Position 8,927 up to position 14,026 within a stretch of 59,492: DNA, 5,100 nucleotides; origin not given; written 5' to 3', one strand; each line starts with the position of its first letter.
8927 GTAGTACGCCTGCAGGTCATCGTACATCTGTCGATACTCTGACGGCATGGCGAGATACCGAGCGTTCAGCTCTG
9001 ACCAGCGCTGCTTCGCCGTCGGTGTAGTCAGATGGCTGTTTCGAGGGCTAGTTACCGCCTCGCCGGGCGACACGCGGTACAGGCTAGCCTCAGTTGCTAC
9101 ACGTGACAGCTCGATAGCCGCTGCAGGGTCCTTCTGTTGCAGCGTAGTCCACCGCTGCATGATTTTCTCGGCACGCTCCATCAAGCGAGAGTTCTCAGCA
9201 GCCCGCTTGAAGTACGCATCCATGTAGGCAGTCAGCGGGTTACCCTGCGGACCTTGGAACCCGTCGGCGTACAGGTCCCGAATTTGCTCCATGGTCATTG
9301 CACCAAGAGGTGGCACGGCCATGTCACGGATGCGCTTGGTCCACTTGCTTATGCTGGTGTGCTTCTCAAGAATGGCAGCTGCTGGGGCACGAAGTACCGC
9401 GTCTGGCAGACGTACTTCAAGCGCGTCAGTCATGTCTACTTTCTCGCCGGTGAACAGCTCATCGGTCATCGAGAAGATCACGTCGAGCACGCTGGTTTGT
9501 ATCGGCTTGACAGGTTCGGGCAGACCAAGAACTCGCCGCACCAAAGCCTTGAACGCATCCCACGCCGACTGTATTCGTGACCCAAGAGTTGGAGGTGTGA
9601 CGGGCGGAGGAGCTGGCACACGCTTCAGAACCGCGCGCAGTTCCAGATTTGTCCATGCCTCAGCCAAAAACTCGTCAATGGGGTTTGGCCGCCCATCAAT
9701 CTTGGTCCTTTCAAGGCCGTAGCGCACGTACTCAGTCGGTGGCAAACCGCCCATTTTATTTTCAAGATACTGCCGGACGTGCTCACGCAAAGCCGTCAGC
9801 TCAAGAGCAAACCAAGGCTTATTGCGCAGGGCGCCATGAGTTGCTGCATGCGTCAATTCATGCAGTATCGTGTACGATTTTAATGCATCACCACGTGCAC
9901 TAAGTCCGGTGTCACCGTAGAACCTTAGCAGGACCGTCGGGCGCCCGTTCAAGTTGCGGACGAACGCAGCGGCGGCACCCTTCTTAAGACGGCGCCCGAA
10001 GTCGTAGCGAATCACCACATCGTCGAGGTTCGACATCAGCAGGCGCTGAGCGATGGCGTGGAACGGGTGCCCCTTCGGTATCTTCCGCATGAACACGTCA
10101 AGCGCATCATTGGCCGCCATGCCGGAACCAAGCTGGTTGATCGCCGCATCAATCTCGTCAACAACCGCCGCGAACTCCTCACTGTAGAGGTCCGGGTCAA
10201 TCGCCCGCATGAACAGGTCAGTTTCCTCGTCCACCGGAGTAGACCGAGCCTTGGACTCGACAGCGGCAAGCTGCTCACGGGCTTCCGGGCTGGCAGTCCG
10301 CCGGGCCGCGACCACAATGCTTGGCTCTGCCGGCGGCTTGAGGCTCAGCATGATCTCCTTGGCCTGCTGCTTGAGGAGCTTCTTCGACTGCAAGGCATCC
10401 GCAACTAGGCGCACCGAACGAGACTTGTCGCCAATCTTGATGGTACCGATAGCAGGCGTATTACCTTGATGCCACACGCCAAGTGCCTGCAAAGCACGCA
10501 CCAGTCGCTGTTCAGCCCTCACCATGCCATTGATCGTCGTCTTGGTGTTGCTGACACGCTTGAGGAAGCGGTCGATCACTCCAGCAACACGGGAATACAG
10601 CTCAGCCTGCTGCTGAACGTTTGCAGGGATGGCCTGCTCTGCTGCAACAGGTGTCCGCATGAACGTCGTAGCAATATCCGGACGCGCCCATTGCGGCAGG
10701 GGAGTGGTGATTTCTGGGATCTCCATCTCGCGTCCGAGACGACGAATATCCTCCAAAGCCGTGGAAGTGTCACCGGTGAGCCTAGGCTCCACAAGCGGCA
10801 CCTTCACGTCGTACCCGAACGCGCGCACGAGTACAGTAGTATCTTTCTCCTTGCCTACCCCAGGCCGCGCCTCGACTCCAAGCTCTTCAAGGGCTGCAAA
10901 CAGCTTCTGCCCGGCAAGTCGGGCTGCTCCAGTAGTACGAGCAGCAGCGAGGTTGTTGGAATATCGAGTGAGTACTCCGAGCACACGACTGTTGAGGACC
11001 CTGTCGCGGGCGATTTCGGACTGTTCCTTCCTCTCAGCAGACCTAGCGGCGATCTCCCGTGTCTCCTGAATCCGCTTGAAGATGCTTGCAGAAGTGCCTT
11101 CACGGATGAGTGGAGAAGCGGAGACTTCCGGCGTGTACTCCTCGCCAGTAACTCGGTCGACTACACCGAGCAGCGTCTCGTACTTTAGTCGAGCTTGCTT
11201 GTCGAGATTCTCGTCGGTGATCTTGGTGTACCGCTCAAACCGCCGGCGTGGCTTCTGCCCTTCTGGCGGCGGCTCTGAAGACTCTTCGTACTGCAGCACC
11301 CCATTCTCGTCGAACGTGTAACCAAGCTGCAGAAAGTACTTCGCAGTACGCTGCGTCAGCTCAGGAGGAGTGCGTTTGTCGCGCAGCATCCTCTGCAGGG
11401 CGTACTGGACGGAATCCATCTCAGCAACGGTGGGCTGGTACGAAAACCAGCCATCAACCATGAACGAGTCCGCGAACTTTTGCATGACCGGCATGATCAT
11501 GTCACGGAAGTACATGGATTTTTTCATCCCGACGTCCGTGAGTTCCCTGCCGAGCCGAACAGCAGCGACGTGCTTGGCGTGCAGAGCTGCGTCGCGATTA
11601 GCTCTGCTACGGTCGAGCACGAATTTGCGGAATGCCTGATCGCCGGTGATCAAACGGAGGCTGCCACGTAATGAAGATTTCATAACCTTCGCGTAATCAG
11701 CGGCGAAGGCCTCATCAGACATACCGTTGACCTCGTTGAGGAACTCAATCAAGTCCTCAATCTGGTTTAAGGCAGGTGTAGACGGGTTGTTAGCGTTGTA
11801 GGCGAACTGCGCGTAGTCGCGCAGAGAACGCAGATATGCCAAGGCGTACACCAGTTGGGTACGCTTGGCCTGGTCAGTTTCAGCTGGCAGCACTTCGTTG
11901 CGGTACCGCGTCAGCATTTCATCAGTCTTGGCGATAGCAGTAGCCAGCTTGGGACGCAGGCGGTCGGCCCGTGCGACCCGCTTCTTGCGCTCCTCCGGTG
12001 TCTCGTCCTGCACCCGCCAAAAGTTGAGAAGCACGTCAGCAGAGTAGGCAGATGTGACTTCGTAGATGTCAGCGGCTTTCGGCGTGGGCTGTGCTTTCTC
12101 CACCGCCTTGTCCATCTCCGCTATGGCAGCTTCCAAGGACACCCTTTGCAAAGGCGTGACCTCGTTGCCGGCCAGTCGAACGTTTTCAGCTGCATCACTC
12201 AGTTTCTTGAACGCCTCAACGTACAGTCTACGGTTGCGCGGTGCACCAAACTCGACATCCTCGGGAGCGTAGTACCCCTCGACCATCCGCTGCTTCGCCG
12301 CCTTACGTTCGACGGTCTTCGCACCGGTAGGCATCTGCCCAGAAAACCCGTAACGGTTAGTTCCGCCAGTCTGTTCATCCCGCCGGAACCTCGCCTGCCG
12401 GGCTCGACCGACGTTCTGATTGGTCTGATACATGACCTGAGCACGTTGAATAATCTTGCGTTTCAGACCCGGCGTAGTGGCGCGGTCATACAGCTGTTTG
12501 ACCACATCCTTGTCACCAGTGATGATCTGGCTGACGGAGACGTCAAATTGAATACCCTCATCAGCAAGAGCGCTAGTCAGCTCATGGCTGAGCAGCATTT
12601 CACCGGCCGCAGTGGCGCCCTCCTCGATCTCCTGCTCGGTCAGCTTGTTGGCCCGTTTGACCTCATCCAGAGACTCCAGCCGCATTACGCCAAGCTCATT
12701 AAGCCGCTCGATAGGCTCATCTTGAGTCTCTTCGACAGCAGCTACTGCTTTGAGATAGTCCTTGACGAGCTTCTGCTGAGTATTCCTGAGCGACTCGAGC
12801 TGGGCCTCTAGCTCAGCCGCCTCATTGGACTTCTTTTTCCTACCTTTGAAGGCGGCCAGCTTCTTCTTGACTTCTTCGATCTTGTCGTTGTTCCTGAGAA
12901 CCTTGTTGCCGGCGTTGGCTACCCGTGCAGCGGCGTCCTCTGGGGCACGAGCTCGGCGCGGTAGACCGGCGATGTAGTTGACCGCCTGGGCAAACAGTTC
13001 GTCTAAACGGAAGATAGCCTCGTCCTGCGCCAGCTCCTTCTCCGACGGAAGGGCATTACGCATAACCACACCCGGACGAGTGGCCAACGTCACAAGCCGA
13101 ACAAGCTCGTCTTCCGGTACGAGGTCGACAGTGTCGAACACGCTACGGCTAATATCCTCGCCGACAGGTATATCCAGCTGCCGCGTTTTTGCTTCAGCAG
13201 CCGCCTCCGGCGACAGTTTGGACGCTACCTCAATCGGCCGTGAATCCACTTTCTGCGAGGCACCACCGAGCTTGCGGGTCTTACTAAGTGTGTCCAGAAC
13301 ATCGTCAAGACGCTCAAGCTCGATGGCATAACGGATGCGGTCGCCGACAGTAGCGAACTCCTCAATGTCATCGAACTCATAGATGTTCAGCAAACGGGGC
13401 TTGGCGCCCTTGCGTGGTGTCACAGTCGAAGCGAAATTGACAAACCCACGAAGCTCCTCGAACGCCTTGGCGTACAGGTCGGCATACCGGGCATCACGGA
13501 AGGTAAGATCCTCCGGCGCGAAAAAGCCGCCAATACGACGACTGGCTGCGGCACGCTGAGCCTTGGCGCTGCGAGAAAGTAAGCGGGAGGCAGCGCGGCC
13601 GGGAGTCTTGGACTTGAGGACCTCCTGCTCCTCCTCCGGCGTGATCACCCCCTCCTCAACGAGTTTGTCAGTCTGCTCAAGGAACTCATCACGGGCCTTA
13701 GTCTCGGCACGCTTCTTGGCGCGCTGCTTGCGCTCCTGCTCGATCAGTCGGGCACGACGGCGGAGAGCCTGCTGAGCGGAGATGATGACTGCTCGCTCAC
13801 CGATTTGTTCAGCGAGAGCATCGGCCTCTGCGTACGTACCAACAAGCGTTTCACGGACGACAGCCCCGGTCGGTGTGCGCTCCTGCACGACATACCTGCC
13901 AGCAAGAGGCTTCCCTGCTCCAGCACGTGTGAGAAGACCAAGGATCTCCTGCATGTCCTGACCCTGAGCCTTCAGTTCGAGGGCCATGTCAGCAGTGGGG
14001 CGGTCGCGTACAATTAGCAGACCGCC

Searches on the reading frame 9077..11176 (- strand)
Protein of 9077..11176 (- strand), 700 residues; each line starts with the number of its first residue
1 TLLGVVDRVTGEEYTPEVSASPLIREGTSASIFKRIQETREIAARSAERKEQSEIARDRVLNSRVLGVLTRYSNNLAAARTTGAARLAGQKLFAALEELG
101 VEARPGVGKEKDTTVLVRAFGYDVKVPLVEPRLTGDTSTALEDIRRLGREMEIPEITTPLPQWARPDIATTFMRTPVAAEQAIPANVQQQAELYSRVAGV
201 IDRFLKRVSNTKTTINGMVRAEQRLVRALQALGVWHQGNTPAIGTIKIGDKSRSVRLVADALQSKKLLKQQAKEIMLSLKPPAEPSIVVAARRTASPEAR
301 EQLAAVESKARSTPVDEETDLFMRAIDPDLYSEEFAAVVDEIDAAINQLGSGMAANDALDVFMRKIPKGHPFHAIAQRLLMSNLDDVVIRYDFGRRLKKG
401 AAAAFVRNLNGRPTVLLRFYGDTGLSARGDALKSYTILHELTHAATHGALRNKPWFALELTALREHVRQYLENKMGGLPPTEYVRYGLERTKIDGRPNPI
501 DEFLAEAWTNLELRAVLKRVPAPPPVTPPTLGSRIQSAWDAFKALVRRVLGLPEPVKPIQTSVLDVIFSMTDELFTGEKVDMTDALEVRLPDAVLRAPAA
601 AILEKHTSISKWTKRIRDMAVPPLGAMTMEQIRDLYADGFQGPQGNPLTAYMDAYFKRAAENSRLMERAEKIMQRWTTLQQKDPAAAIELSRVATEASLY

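Call 48: search_protein_families(library=phrogs, proteins=[window:9077-11176:-], max_evalue=10)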
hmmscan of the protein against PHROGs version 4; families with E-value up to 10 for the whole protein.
window:9077-11176:- (700 aa): 2 families
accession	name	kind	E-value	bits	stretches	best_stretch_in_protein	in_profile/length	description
phrog_37402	-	unknown function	1.1e-12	46.9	1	430-694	1485-1729/2639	-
phrog_1516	-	unknown function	0.17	12.5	1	433-452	87-106/227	-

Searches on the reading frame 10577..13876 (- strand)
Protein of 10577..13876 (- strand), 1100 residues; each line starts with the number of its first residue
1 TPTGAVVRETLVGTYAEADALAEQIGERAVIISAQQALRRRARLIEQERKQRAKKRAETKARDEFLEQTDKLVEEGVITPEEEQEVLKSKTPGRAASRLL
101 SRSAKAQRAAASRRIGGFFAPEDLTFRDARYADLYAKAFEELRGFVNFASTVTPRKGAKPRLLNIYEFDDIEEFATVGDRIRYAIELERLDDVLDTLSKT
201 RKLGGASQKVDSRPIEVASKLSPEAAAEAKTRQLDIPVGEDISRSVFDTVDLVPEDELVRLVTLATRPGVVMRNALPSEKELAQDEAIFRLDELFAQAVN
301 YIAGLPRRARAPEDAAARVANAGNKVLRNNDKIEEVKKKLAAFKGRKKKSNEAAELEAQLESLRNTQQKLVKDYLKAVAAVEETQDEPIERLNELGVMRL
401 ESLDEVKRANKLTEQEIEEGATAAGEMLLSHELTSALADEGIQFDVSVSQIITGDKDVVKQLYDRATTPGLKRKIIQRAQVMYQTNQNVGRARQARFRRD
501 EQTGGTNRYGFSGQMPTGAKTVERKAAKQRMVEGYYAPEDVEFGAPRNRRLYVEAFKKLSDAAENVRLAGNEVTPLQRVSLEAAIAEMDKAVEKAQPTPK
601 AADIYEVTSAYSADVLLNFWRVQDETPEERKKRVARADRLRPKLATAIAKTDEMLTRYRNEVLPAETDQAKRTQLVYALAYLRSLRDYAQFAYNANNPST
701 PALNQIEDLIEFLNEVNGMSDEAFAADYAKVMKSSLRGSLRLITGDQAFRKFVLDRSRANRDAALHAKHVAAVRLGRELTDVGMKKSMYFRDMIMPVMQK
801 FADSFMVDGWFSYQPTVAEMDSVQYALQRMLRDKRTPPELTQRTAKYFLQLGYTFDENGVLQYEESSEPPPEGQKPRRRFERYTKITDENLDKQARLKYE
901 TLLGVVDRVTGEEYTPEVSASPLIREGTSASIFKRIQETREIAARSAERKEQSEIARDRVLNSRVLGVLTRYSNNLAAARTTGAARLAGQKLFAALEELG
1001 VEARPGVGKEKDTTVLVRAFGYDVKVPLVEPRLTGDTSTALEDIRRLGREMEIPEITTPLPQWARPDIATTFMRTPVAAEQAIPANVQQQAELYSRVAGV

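Call 48: search_protein_families(library=phrogs, proteins=[window:10577-13876:-], max_evalue=10)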
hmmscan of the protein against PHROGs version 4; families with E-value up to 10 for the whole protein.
window:10577-13876:- (1100 aa): 0 families

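Call 49: find_homologous_proteins(query=window:10577-13876:-, max_evalue=0.001)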
Query window:10577-13876:-: 8000 candidates shared short words with the query, none scored E <= 0.001.
